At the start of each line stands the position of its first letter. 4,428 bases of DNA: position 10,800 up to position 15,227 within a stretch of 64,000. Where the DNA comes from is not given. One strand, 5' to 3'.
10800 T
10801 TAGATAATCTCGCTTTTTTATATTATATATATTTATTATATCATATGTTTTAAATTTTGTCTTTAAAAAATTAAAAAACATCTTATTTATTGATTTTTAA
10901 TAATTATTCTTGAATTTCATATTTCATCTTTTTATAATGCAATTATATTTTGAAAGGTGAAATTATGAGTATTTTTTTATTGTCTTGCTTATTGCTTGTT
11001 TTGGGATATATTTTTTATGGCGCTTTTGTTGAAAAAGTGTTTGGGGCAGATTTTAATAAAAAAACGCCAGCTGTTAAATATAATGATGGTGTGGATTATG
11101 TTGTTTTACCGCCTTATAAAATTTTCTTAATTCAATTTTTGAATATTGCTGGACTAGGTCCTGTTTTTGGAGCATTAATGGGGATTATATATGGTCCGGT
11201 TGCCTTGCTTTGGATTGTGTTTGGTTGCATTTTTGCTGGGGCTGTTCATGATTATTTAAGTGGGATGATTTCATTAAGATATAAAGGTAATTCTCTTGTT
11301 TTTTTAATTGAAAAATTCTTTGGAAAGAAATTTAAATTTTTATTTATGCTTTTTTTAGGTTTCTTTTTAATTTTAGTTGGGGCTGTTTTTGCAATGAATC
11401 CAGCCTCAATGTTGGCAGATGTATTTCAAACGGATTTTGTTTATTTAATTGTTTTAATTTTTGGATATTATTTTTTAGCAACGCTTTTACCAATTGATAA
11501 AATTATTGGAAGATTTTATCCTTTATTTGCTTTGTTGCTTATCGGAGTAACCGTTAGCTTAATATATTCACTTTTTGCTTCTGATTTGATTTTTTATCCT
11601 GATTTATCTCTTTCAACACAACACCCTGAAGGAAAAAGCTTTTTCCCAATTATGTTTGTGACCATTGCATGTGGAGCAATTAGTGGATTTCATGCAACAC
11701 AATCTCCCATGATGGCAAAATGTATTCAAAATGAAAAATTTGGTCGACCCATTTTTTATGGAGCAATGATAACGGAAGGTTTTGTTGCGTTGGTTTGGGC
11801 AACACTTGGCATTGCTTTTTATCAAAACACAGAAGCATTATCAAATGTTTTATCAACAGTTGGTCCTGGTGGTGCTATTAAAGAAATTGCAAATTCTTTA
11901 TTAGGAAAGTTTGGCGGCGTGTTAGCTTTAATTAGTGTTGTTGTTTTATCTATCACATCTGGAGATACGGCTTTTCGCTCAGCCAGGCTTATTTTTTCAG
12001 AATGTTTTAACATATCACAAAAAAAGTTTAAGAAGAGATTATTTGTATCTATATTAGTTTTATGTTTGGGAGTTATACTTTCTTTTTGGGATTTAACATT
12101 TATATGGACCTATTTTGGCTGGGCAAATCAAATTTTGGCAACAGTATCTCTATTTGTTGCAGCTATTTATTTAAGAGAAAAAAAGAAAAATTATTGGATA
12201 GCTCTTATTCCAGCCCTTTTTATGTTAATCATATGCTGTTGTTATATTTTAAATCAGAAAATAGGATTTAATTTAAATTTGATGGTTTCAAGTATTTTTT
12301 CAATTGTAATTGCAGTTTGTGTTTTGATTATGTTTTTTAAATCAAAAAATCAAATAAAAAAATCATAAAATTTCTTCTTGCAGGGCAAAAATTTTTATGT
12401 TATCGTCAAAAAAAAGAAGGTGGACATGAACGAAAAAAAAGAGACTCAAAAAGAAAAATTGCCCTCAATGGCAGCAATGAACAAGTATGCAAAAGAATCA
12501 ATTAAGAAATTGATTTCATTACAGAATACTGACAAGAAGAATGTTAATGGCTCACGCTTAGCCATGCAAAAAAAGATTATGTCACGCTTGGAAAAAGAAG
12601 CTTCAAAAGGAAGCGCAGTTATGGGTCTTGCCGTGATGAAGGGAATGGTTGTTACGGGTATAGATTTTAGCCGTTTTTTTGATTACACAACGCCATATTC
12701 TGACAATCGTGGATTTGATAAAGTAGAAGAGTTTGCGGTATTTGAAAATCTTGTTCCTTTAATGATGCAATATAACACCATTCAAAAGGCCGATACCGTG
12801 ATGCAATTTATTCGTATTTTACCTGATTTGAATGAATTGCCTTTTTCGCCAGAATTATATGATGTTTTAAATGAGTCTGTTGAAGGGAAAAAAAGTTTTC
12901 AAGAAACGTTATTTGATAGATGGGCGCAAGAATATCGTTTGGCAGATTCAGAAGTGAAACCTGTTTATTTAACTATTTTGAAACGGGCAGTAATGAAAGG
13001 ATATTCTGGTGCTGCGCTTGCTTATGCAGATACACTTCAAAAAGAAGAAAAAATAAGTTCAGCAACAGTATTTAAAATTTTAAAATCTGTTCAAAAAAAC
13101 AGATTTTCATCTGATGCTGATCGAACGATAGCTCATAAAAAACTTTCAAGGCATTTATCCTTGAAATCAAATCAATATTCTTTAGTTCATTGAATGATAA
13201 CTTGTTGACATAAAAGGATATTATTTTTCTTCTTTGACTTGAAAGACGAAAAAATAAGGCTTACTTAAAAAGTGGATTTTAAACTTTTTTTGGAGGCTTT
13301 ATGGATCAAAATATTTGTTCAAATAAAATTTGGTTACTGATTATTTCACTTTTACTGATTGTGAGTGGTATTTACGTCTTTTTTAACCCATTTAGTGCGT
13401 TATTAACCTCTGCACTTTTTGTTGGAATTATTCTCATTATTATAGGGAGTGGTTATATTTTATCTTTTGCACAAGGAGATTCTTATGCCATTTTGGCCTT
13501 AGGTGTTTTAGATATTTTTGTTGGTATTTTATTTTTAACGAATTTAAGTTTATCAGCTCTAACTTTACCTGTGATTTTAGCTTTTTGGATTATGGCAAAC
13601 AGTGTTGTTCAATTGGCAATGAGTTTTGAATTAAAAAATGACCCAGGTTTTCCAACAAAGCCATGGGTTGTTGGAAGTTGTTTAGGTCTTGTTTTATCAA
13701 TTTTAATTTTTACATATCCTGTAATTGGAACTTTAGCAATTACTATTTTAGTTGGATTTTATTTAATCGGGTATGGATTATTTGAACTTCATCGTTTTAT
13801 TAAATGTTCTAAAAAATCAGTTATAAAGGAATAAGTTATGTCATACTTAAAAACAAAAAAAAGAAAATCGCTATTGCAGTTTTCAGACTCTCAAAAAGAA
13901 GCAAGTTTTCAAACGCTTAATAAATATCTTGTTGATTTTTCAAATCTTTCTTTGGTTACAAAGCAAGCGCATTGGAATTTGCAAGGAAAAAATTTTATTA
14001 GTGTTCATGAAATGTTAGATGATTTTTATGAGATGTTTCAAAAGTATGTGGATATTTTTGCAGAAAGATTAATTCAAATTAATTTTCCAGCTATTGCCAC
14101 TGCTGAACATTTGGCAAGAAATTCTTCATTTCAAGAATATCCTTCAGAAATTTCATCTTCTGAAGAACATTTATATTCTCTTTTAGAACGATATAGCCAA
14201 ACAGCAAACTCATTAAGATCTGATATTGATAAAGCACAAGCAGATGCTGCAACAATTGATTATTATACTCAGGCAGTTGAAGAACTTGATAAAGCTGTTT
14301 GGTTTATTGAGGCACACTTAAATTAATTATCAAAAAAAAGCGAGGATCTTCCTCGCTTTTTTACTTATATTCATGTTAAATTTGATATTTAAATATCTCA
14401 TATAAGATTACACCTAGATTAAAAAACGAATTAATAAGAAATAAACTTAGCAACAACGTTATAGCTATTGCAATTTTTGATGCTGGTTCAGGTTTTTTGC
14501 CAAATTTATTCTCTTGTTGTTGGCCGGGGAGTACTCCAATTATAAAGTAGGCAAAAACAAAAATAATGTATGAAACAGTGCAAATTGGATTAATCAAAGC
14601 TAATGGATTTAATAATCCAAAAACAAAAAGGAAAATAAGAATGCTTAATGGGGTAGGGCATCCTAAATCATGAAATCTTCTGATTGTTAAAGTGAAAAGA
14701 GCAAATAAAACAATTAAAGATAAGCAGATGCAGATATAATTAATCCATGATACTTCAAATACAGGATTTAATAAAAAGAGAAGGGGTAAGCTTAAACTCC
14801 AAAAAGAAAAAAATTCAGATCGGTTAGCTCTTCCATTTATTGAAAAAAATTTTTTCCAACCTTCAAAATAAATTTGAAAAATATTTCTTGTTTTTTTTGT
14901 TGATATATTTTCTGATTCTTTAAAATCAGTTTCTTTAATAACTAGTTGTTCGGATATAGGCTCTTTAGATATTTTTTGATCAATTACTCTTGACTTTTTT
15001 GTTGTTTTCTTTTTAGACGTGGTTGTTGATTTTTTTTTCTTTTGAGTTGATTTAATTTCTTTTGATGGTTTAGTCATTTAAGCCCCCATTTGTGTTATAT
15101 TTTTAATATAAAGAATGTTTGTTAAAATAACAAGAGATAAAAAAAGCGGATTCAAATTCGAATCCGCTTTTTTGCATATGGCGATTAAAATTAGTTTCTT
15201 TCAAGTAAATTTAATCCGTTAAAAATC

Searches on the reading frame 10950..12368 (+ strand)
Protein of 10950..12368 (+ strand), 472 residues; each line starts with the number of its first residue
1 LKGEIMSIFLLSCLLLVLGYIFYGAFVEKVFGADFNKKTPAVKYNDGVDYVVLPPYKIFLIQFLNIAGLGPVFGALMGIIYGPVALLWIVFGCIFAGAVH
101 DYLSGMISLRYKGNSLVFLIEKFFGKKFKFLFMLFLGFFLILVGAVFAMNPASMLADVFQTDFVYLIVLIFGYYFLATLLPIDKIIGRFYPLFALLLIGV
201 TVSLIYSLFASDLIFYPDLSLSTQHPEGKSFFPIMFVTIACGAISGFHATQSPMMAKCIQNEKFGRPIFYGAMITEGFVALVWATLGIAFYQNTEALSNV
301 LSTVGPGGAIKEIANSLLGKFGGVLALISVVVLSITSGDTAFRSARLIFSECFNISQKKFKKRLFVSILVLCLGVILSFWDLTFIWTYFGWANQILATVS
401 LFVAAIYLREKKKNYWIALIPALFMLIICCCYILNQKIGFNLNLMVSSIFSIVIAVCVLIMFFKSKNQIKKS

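Call 50: search_protein_families(library=pfam, proteins=[window:10950-12368:+], max_evalue=0.00001)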
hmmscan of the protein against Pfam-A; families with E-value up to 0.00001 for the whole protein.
window:10950-12368:+ (472 aa): 1 family
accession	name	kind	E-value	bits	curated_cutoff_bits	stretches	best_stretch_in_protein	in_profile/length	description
PF02554.20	CstA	-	3.5e-66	224.5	27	3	6-150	3-149/560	Carbon starvation protein CstA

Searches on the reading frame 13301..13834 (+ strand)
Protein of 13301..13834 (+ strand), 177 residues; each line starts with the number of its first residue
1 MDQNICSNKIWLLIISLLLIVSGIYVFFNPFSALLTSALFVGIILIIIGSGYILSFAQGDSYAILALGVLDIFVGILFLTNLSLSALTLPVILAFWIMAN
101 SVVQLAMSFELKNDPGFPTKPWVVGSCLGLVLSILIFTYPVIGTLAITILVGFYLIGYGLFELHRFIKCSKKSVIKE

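Call 5: search_protein_families(library=ncbifam, proteins=[window:13301-13834:+])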
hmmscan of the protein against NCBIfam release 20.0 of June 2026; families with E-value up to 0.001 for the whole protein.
window:13301-13834:+ (177 aa): 1 family
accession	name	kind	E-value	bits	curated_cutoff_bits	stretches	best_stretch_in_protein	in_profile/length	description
NF007577.0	PRK10209.1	equivalog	7.7e-08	32.3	189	1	5-157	17-174/190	HdeD family acid-resistance protein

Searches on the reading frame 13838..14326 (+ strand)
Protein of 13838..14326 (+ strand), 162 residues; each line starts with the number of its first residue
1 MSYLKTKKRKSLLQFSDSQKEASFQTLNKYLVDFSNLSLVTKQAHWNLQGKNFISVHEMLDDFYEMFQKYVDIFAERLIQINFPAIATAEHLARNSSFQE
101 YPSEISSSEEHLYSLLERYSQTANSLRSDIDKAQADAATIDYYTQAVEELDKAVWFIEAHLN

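Call 5: search_protein_families(library=ncbifam, proteins=[window:13838-14326:+])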
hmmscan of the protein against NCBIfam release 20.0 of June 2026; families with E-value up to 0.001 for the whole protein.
window:13838-14326:+ (162 aa): 3 families
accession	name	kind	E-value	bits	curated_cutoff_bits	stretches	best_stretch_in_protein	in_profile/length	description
NF006975.0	PRK09448.1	equivalog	5.7e-48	163.1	114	1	11-162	17-167/168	DNA starvation/stationary phase protection protein Dps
NF041388.1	DNAstvprot_Halo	equivalog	4e-12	46.4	170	1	10-161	11-164/171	DNA starvation/stationary phase protection protein DpsA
NF052461.1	DNAProtecDpsACyan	equivalog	7e-08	32.3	300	1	20-147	25-154/176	DNA starvation/stress protection protein DpsA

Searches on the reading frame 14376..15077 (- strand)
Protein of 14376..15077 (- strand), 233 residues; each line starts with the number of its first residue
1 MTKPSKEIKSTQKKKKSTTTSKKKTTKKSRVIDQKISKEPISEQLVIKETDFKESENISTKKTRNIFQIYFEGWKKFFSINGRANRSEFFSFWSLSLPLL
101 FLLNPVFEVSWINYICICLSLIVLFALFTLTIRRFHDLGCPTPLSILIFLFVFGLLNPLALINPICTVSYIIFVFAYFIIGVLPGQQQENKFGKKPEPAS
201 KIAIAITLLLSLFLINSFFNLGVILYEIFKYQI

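Call 5: search_protein_families(library=ncbifam, proteins=[window:14376-15077:-])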
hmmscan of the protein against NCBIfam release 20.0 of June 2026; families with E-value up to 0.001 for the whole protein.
window:14376-15077:- (233 aa): 0 families

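Call 50: search_protein_families(library=pfam, proteins=[window:14376-15077:-], max_evalue=0.00001)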
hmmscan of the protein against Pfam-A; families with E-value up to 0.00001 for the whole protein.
window:14376-15077:- (233 aa): 1 family
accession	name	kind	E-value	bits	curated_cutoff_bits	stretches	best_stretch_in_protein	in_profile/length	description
PF05656.20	DUF805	-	1.7e-11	45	25.7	1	77-194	1-111/111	Protein of unknown function (DUF805)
